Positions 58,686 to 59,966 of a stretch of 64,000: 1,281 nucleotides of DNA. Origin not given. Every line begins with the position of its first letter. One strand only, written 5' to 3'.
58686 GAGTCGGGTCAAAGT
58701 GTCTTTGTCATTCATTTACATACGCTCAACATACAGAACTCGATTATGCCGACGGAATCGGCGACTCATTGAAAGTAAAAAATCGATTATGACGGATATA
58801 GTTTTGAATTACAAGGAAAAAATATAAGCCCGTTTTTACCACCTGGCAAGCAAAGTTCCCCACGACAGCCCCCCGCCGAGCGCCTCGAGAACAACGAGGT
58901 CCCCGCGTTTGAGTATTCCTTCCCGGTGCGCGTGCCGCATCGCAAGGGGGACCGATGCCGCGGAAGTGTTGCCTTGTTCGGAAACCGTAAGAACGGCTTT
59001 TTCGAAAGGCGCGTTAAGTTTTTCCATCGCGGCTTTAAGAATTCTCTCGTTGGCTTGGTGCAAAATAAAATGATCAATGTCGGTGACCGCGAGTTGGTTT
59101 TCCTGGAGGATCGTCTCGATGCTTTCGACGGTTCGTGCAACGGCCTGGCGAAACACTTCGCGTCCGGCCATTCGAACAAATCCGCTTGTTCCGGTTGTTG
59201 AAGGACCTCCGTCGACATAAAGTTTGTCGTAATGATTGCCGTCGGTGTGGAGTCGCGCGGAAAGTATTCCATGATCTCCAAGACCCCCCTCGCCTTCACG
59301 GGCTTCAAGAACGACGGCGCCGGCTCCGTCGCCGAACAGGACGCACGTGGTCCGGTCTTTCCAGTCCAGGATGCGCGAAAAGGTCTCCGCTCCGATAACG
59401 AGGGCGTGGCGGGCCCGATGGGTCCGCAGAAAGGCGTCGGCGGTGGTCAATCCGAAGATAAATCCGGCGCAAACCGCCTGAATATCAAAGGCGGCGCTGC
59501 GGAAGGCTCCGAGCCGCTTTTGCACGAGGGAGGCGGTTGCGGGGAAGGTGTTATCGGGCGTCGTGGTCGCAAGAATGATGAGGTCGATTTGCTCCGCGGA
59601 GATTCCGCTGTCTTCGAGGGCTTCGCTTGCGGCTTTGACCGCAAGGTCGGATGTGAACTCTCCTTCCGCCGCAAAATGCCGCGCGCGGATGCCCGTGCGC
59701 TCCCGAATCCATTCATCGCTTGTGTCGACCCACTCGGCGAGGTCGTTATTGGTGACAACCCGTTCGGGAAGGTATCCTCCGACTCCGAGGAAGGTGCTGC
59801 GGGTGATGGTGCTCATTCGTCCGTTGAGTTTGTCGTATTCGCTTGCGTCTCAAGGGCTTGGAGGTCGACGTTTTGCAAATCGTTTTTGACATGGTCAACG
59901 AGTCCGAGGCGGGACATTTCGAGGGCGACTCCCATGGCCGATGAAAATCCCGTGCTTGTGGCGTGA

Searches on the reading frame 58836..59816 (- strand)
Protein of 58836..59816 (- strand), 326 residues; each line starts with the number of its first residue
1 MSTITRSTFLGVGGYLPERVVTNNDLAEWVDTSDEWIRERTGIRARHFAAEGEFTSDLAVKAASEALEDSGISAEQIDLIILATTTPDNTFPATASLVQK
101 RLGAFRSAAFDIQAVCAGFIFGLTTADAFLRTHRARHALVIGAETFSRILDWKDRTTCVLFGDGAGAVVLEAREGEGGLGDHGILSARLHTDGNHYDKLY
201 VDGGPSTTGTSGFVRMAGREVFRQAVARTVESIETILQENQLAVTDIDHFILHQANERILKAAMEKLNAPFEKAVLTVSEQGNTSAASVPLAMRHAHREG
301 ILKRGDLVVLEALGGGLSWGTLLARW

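Call 15: search_protein_families(library=pfam, proteins=[window:58836-59816:-])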
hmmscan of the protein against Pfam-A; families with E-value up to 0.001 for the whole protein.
window:58836-59816:- (326 aa): 3 families
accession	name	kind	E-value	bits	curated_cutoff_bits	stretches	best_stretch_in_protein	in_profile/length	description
PF08541.16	ACP_syn_III_C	-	4.9e-32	110.4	26.6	1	237-326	1-90/90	3-Oxoacyl-[acyl-carrier-protein (ACP)] synthase III C terminal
PF08545.16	ACP_syn_III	-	2e-31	108.1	24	1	110-193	1-80/80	3-Oxoacyl-[acyl-carrier-protein (ACP)] synthase III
PF00108.29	Thiolase_N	-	3.8e-05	23.6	26.4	1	41-148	9-117/260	Thiolase, N-terminal domain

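Call 66: find_encoding_contigs(protein=window:58836-59816:-, flank=10000, max_places=4)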
Protein window:58836-59816:- (326 aa): 14 contigs read that carry it; 4 places shown.
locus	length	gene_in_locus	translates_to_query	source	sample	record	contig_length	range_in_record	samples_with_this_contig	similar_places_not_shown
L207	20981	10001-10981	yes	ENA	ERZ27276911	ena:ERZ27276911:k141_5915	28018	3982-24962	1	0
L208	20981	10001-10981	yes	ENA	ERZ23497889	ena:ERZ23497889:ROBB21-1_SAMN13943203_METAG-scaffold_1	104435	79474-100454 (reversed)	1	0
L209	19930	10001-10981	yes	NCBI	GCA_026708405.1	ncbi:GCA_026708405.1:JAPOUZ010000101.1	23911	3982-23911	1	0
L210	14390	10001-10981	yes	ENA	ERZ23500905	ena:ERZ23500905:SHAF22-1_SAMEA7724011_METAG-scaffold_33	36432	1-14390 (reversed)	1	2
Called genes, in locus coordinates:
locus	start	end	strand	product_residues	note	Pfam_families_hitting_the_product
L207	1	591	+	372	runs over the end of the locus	PF00383:dCMP_cyt_deam_1, PF14437:MafB19-deam, PF01872:RibD_C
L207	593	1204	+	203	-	PF00677:Lum_binding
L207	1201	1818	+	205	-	PF00926:DHBP_synthase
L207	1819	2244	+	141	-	PF00885:DMRL_synthase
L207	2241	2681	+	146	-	PF01029:NusB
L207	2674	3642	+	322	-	PF00586:AIRS, PF02769:AIRS_C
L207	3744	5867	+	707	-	PF03030:H_PPase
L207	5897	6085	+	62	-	-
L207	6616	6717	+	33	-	-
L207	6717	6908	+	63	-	-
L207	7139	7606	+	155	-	PF13274:SocA_Panacea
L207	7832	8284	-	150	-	PF04355:BamE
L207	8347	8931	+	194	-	PF02620:YceD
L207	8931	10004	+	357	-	PF02504:FA_synthesis, PF01515:PTA_PTB (weak)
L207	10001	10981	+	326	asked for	PF08545:ACP_syn_III, PF08541:ACP_syn_III_C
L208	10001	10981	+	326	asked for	PF08545:ACP_syn_III, PF08541:ACP_syn_III_C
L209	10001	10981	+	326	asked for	PF08545:ACP_syn_III, PF08541:ACP_syn_III_C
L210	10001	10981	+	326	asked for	PF08545:ACP_syn_III, PF08541:ACP_syn_III_C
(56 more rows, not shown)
